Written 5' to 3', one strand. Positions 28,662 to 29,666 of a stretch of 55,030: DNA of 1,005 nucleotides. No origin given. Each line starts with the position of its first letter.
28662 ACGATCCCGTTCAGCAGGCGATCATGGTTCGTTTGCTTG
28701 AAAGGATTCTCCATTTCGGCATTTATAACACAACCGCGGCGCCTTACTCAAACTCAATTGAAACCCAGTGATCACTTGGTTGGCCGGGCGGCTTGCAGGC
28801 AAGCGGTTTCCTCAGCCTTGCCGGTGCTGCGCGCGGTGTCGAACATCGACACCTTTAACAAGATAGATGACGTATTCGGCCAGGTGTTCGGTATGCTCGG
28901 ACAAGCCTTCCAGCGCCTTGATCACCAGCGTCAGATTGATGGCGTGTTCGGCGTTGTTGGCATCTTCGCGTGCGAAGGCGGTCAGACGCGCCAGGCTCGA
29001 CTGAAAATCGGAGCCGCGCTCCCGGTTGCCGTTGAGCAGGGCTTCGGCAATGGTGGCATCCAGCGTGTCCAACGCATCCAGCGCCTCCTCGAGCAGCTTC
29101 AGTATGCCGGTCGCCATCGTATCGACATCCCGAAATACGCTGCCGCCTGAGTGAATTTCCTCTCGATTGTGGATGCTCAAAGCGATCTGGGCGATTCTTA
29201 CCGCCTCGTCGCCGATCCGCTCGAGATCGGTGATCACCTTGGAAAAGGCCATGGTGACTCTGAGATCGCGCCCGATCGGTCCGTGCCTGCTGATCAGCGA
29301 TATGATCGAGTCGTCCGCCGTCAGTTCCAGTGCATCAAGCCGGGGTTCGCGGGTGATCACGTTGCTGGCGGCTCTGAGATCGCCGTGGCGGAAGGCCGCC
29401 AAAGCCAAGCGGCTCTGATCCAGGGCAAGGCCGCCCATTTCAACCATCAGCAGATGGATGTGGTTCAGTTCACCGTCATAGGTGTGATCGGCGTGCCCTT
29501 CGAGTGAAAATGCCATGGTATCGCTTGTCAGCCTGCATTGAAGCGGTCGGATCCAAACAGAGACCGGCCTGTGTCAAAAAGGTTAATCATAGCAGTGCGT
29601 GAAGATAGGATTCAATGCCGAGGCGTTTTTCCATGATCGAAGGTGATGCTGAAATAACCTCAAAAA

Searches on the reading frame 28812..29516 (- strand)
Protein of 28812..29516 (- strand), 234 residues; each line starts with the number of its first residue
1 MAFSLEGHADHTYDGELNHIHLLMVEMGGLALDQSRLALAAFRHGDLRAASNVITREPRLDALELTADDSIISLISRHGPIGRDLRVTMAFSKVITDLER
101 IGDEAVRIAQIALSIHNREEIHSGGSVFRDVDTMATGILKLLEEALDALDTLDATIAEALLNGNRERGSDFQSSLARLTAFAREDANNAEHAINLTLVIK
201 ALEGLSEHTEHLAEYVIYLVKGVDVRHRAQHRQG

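Call 11: search_protein_families(library=ncbifam, proteins=[window:28812-29516:-], max_evalue=0.00001)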
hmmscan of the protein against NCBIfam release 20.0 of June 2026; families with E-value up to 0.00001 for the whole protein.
window:28812-29516:- (234 aa): 2 families
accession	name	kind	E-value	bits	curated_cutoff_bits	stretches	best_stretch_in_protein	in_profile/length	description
TIGR02135.1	phoU_full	equivalog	3.3e-43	147.8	130.25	1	12-224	2-211/212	phosphate signaling complex protein PhoU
NF008332.0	PRK11115.1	equivalog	6.6e-37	127.3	342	1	4-230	5-227/239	phosphate signaling complex protein PhoU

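Call 12: search_protein_families(library=pfam, proteins=[window:28812-29516:-], max_evalue=0.001)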
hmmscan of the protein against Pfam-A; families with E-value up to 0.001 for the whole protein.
window:28812-29516:- (234 aa): 1 family
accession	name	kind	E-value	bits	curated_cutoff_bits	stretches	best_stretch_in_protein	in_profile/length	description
PF01895.24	PhoU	-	5e-25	88.1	23.5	2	25-111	2-88/89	PhoU domain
